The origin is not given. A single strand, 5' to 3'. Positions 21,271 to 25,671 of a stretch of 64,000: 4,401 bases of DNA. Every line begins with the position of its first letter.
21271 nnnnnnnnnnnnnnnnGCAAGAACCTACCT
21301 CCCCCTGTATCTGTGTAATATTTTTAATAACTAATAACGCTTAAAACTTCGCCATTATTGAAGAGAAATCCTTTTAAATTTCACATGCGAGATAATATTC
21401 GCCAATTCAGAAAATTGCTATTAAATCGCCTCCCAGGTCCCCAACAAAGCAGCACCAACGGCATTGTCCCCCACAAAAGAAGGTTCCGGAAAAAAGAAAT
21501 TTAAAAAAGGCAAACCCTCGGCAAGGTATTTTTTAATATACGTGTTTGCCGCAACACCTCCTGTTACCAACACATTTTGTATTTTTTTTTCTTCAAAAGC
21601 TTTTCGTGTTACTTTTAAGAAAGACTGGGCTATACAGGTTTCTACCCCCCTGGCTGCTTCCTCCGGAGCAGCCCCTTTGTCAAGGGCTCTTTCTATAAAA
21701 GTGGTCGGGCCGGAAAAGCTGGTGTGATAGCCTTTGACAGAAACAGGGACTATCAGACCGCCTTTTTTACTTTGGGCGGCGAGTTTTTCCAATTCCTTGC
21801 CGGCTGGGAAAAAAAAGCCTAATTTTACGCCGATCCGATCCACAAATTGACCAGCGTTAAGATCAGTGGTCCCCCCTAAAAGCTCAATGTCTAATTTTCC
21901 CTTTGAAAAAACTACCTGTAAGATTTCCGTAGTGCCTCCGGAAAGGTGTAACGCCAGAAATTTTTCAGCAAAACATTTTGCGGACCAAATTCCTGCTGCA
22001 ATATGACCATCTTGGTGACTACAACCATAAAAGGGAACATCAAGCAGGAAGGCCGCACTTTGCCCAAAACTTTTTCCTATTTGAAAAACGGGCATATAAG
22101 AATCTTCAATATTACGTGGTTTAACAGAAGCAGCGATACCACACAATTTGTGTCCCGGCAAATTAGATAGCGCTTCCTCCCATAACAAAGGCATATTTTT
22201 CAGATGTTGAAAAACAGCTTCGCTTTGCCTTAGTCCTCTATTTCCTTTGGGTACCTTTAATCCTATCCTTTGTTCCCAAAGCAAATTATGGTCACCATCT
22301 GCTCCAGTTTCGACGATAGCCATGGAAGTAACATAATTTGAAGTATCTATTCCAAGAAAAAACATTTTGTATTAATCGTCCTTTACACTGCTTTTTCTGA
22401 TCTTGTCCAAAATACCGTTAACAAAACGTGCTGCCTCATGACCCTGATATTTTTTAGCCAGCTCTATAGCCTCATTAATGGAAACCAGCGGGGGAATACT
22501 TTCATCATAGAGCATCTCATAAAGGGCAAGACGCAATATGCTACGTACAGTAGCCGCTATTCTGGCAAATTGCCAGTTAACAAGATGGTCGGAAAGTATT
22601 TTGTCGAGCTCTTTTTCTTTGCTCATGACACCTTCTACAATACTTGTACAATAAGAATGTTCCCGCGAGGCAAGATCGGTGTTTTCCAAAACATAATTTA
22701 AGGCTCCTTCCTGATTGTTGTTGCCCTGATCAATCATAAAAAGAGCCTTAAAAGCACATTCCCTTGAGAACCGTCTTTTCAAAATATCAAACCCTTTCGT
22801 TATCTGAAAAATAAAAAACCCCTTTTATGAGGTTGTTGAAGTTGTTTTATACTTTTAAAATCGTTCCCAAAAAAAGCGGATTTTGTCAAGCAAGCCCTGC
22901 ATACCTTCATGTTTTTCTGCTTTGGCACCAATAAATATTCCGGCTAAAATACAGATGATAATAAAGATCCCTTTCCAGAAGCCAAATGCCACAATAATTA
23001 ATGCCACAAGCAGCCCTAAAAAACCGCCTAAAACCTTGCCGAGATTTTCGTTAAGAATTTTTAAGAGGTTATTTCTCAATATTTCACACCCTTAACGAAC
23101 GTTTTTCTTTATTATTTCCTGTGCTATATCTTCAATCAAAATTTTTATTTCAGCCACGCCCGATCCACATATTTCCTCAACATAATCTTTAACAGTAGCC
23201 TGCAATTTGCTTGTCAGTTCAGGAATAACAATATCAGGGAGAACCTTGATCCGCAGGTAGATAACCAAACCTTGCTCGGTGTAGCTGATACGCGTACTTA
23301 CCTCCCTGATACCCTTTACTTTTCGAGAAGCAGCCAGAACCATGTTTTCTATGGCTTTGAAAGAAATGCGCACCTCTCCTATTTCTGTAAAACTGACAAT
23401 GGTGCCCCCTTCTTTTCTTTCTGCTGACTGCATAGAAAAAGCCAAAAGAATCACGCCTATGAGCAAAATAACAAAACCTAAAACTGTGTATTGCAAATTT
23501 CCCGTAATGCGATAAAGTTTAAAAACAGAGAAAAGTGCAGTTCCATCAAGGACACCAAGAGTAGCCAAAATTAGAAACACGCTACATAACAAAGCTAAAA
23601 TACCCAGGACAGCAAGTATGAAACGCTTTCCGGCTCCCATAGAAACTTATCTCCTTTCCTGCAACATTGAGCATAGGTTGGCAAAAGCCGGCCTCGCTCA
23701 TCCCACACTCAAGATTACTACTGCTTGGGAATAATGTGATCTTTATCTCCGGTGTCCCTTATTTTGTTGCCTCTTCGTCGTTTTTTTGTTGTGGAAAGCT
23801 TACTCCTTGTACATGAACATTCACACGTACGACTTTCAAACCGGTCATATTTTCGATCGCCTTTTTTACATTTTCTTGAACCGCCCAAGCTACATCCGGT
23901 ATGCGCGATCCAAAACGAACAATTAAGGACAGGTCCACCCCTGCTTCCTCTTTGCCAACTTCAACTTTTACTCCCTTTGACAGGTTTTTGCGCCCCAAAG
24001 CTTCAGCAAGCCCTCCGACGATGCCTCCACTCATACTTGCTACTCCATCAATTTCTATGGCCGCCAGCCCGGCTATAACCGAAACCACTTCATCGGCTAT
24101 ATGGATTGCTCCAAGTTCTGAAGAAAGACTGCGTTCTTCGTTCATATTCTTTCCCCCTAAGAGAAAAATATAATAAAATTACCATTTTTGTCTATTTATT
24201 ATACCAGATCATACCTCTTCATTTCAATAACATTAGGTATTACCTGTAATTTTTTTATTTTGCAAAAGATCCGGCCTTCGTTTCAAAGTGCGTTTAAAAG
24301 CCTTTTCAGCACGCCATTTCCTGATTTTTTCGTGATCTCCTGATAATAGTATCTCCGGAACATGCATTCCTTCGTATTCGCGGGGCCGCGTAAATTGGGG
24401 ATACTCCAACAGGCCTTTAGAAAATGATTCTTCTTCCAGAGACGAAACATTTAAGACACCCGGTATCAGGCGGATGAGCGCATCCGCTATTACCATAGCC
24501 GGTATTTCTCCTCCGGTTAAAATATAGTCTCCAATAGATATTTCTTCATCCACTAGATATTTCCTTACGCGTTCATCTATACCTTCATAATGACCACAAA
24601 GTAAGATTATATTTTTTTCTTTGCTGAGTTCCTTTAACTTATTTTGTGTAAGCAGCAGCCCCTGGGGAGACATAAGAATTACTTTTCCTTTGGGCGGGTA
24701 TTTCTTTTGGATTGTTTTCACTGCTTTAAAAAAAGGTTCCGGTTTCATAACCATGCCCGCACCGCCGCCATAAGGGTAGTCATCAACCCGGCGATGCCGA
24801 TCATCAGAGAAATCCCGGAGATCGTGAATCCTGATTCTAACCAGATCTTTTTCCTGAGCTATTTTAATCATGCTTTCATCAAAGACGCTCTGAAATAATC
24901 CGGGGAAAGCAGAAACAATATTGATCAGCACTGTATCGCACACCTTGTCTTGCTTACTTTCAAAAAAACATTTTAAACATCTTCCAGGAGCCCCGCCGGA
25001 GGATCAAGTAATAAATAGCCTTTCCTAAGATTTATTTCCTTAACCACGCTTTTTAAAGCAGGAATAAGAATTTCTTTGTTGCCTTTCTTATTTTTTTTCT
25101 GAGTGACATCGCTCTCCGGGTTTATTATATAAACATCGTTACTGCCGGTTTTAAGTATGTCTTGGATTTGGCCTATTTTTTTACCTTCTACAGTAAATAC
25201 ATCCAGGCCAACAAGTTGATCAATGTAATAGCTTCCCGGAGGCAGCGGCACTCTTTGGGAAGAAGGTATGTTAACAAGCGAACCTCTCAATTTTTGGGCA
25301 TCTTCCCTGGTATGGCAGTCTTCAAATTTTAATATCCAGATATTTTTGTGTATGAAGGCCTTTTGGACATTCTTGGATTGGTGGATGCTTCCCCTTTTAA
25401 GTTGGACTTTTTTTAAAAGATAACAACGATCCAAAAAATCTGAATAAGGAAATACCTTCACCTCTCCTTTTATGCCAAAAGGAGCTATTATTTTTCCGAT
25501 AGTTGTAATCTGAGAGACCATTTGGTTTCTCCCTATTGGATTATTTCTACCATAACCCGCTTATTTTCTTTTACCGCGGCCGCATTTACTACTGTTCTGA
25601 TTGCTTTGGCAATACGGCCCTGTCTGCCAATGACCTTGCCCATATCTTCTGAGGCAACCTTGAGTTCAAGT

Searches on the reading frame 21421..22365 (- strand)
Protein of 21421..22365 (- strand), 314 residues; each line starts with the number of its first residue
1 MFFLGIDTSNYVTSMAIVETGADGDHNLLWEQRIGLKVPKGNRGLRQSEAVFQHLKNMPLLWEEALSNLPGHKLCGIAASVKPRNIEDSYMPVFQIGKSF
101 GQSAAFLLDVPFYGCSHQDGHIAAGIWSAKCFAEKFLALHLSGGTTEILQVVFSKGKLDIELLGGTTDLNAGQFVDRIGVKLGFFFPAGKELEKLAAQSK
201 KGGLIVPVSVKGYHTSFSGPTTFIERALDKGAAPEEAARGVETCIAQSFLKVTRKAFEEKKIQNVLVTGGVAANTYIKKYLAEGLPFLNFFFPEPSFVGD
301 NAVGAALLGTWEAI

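Call 21: search_protein_families(library=pfam, proteins=[window:21421-22365:-], max_evalue=0.00001)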
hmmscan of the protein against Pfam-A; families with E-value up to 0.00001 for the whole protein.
window:21421-22365:- (314 aa): 2 families
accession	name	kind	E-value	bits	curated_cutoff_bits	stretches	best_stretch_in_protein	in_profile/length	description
PF00814.31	TsaD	-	1.4e-26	94.2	24.8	1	50-303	25-260/264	tRNA N6-adenosine threonylcarbamoyltransferase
PF22521.2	HypF_C_2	-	3e-07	30.9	27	1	188-285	119-217/241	Carbamoyltransferase, Kae1-like Domain, second subdomain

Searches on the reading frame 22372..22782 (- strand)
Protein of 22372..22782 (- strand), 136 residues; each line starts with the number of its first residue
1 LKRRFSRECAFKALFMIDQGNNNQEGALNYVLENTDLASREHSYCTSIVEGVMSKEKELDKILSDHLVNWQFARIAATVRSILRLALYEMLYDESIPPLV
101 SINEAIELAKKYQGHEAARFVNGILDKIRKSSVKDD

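Call 21: search_protein_families(library=pfam, proteins=[window:22372-22782:-], max_evalue=0.00001)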
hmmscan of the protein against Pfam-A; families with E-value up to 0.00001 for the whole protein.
window:22372-22782:- (136 aa): 1 family
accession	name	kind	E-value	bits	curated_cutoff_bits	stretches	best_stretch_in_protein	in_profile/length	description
PF01029.23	NusB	-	5.9e-38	130.7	23.1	1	6-129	3-132/133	NusB family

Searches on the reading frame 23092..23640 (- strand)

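Call 21: search_protein_families(library=pfam, proteins=[window:23092-23640:-], max_evalue=0.00001)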
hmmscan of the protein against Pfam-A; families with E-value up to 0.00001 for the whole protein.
window:23092-23640:- (182 aa): 1 family
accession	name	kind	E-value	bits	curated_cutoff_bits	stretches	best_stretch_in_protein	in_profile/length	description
PF03780.18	Asp23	-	4e-06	27.7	28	0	122-172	57-107/108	Asp23 family, cell envelope-related function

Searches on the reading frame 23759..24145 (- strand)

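Call 21: search_protein_families(library=pfam, proteins=[window:23759-24145:-], max_evalue=0.00001)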
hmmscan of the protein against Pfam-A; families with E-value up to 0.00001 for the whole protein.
window:23759-24145:- (128 aa): 1 family
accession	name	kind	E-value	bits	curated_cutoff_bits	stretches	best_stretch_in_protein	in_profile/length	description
PF03780.18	Asp23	-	3.1e-37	127.7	28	1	11-115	2-107/108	Asp23 family, cell envelope-related function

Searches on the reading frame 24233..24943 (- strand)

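Call 21: search_protein_families(library=pfam, proteins=[window:24233-24943:-], max_evalue=0.00001)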
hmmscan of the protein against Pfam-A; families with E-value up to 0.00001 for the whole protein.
window:24233-24943:- (236 aa): 1 family
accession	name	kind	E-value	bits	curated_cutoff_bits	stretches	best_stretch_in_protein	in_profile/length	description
PF01746.26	tRNA_m1G_MT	-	2.3e-69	233.5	27.3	1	29-224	4-195/195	tRNA (Guanine-1)-methyltransferase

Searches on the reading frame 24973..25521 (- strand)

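Call 21: search_protein_families(library=pfam, proteins=[window:24973-25521:-], max_evalue=0.00001)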
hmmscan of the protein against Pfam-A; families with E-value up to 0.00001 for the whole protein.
window:24973-25521:- (182 aa): 3 families
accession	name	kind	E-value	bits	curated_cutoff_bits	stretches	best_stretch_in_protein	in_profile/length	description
PF01782.24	RimM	-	1.5e-20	73.7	23.5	1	7-89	1-84/84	RimM N-terminal domain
PF24986.1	PRC_RimM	-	5.5e-12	45.6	27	1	101-178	2-69/69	RimM PRC barrel domain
PF05239.21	PRC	-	8.7e-11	42.1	21.2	1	96-179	2-78/78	PRC-barrel domain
